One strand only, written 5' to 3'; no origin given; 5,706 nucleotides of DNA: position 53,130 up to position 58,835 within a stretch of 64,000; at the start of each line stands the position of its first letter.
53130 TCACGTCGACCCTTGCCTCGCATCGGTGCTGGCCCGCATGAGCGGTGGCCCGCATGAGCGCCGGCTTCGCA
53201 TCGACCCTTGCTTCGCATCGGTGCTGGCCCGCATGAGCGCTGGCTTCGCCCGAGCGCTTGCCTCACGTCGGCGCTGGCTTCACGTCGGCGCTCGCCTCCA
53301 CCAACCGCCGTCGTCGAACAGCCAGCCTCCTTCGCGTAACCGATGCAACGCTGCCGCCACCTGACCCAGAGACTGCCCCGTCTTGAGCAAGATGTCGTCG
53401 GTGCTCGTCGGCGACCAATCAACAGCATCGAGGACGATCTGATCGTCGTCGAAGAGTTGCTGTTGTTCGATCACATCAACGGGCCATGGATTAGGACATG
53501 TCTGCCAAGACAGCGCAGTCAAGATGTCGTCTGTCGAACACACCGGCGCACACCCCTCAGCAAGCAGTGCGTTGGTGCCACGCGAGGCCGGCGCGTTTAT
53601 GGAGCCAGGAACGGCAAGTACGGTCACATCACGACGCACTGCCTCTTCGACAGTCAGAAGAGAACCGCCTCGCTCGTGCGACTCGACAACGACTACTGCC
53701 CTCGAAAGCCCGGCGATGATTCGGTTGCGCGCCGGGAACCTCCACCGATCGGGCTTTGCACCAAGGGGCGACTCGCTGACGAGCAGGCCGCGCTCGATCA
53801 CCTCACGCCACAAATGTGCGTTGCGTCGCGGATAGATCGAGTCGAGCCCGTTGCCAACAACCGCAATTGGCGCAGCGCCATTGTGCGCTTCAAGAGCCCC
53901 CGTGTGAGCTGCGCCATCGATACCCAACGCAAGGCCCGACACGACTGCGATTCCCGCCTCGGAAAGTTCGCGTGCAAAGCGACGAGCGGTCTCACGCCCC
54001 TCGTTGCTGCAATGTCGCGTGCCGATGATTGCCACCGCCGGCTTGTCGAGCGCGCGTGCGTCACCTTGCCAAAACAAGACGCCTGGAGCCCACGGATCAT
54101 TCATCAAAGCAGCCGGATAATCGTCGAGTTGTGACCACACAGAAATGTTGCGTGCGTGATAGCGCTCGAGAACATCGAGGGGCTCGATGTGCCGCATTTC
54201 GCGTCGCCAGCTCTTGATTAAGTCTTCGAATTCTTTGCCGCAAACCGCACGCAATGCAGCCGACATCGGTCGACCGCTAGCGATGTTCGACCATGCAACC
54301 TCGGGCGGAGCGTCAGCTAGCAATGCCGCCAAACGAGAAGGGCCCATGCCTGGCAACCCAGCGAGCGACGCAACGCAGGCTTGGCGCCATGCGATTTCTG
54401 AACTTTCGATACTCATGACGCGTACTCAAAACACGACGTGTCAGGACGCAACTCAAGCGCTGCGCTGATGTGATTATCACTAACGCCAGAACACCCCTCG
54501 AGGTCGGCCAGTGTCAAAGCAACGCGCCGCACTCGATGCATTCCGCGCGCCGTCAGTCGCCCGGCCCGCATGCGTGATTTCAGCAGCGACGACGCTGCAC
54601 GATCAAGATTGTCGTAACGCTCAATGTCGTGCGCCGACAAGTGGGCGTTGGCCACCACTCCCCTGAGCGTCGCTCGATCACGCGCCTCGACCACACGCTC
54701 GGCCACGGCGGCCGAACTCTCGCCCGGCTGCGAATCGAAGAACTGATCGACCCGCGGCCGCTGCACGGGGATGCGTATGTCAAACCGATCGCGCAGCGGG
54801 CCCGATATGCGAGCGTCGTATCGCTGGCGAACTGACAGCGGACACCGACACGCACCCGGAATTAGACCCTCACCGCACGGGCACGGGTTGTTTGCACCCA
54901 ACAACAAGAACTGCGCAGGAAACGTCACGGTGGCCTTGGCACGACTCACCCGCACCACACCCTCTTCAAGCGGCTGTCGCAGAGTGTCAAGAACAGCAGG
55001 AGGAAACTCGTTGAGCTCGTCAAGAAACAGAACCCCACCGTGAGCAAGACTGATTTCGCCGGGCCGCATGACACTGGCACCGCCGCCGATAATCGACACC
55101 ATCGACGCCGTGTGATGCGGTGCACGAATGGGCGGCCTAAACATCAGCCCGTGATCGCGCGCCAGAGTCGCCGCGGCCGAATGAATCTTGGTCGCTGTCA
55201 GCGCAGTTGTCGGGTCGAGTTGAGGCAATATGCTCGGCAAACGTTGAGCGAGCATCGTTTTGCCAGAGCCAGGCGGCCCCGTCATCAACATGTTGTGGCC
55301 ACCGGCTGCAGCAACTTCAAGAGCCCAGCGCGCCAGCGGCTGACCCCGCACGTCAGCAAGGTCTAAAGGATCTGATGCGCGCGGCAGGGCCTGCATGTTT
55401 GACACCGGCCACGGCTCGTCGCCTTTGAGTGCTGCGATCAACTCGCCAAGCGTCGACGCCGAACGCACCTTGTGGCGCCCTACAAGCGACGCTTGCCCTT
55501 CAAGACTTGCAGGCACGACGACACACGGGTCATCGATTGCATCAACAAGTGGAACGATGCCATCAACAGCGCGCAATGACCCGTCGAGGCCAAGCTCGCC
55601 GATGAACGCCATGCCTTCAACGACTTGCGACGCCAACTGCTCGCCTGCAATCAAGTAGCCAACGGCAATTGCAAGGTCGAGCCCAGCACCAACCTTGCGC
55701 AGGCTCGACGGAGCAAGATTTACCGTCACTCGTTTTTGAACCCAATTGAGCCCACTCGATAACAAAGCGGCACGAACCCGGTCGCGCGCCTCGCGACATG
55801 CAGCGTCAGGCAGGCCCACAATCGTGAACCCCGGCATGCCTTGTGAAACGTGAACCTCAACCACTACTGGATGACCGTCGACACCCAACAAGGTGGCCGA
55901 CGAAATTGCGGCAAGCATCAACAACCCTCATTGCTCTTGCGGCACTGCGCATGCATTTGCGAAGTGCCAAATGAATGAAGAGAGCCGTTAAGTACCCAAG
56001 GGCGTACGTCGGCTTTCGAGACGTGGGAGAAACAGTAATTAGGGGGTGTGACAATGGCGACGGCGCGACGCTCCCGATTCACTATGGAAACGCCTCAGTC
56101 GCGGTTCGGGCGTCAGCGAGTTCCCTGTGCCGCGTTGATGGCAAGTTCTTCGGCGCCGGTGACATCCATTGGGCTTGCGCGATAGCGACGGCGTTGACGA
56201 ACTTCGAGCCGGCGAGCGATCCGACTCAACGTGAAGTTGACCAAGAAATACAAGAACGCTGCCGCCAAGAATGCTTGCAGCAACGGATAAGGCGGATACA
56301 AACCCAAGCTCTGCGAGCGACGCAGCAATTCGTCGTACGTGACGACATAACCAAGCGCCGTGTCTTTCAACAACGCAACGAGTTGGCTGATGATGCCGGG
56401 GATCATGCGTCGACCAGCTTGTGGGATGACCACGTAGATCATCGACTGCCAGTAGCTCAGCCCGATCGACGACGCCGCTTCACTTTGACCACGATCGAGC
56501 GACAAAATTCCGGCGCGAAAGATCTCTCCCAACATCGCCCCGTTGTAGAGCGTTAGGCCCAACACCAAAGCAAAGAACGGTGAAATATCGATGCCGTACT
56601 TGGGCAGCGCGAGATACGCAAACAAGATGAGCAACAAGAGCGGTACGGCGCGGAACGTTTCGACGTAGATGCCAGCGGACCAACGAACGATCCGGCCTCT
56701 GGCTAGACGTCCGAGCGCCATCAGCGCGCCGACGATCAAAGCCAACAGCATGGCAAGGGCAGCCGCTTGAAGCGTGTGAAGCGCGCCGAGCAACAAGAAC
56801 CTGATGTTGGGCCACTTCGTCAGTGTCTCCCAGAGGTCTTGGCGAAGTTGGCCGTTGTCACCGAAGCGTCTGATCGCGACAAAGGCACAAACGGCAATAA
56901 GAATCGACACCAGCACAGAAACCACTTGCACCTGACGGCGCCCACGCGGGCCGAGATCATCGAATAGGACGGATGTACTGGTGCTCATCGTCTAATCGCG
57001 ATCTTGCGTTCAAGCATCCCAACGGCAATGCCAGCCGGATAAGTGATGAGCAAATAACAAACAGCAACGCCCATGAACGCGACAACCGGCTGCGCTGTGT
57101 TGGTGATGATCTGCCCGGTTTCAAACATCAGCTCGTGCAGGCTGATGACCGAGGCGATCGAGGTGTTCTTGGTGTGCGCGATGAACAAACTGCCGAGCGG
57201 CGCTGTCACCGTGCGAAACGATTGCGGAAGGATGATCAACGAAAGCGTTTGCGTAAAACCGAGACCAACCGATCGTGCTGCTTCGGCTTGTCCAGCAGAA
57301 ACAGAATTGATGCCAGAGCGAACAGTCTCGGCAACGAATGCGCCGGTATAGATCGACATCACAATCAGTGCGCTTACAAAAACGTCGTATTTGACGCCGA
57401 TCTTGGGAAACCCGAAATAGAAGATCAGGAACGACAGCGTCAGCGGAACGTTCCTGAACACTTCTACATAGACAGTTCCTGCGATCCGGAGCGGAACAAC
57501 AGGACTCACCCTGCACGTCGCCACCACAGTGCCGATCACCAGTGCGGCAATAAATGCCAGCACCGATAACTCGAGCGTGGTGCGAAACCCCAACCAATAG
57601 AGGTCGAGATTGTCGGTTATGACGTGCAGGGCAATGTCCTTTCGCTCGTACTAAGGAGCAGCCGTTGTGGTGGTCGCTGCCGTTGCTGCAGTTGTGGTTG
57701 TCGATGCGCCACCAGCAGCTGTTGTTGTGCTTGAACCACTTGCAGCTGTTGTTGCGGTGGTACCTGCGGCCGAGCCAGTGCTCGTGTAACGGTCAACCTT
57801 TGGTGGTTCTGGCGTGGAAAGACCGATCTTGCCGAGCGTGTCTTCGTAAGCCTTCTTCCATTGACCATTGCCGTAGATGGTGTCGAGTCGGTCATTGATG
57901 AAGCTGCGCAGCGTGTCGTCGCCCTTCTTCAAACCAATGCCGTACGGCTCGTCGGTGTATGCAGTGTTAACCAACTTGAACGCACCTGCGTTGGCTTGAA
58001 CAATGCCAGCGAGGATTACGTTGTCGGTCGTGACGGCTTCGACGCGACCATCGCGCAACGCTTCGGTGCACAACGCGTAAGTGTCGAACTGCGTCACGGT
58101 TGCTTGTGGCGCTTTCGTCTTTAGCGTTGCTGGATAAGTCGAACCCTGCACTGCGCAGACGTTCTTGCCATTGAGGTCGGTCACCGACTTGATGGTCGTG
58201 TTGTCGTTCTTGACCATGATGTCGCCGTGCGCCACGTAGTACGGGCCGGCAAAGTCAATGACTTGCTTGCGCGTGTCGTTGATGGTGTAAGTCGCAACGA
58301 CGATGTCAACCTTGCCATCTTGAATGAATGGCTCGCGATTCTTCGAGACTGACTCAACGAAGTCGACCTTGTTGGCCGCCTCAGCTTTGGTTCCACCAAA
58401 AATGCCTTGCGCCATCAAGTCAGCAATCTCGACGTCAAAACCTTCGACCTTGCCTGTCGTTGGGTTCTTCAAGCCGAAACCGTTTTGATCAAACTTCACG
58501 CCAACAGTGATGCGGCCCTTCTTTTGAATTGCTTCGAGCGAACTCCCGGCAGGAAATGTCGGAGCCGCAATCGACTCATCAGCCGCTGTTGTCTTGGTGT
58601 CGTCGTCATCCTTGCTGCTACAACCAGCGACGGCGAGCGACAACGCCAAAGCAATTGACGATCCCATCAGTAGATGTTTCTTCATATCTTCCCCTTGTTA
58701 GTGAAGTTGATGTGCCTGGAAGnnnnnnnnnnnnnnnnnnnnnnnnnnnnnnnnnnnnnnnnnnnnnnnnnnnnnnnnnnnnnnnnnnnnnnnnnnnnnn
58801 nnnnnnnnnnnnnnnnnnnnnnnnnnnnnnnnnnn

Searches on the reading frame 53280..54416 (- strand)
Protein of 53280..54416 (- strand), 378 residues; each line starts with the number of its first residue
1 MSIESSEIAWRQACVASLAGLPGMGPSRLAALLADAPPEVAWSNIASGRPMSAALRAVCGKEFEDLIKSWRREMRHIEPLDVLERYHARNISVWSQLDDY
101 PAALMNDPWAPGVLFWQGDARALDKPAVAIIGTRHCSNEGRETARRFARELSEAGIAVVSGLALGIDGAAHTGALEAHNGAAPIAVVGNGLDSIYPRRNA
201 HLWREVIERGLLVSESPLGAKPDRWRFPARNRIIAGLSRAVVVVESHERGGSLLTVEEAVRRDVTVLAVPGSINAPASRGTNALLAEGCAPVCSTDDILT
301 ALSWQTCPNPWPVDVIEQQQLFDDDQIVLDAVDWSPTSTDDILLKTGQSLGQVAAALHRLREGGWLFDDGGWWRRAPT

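Call 91: search_protein_families(library=pfam, proteins=[window:53280-54416:-], max_evalue=0.001)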
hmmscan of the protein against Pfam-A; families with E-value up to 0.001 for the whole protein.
window:53280-54416:- (378 aa): 2 families
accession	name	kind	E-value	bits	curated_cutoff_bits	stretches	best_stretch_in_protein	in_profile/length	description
PF02481.21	DNA_processg_A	-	8.8e-66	221.5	29.6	1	95-292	12-210/212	DNA recombination-mediator protein A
PF17782.7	DprA_WH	-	0.00031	21.1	22.9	1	320-359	9-48/61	DprA winged helix domain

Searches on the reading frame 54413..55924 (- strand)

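Call 91: search_protein_families(library=pfam, proteins=[window:54413-55924:-], max_evalue=0.001)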
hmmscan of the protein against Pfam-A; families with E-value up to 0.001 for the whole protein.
window:54413-55924:- (503 aa): 9 families
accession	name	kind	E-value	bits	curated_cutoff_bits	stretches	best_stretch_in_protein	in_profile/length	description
PF01078.27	Mg_chelatase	-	2.2e-81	272.6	20.3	1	188-390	1-202/207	Magnesium chelatase, subunit ChlI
PF13541.12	ChlI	-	1e-33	116.3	27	1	22-129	1-106/121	Subunit ChlI of Mg-chelatase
PF13335.12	Mg_chelatase_C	-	3.1e-22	79.4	26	1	401-493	1-94/94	Magnesium chelatase, subunit ChlI C-terminal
PF07728.20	AAA_5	-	6e-11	42.9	22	1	211-349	1-125/139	AAA domain (dynein-related subfamily)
PF00158.32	Sigma54_activat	-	1.6e-07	31.6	20.2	1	282-325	80-123/168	Sigma-54 interaction domain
PF00493.29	MCM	-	1.8e-06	27.6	23.3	1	283-348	109-174/224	MCM P-loop domain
PF13401.12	AAA_22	-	6.6e-05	23.7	27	1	212-317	8-106/130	AAA domain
PF20030.5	bpMoxR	-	0.00015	21.3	27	0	202-233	24-55/205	MoxR domain in the MoxR-vWA-beta-propeller ternary systems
PF13191.12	AAA_16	-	0.00032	21.7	32.6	0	201-234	15-49/167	AAA ATPase domain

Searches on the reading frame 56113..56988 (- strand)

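Call 91: search_protein_families(library=pfam, proteins=[window:56113-56988:-], max_evalue=0.001)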
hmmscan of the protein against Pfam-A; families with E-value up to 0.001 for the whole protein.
window:56113-56988:- (291 aa): 1 family
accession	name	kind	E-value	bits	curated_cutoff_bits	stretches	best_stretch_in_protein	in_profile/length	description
PF00528.27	BPD_transp_1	-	6.1e-20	72.2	26.4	1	84-266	2-183/184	Binding-protein-dependent transport system inner membrane component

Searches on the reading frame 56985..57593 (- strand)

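Call 91: search_protein_families(library=pfam, proteins=[window:56985-57593:-], max_evalue=0.001)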
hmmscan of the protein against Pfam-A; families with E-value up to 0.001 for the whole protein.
window:56985-57593:- (202 aa): 1 family
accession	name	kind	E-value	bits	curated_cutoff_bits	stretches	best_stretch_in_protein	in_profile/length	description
PF00528.27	BPD_transp_1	-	2.7e-16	60.2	26.4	1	18-198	2-182/184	Binding-protein-dependent transport system inner membrane component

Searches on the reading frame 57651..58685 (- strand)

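Call 91: search_protein_families(library=pfam, proteins=[window:57651-58685:-], max_evalue=0.001)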
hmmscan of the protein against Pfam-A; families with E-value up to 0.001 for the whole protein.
window:57651-58685:- (344 aa): 2 families
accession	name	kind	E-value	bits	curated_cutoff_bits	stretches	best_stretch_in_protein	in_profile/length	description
PF00497.25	SBP_bac_3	-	6.5e-23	81.4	26.4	1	59-282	1-128/132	Bacterial extracellular solute-binding proteins, family 3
PF10613.14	Lig_chan-Glu_bd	-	5.9e-05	23.6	30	1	121-160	74-113/115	Ligated ion channel L-glutamate- and glycine-binding site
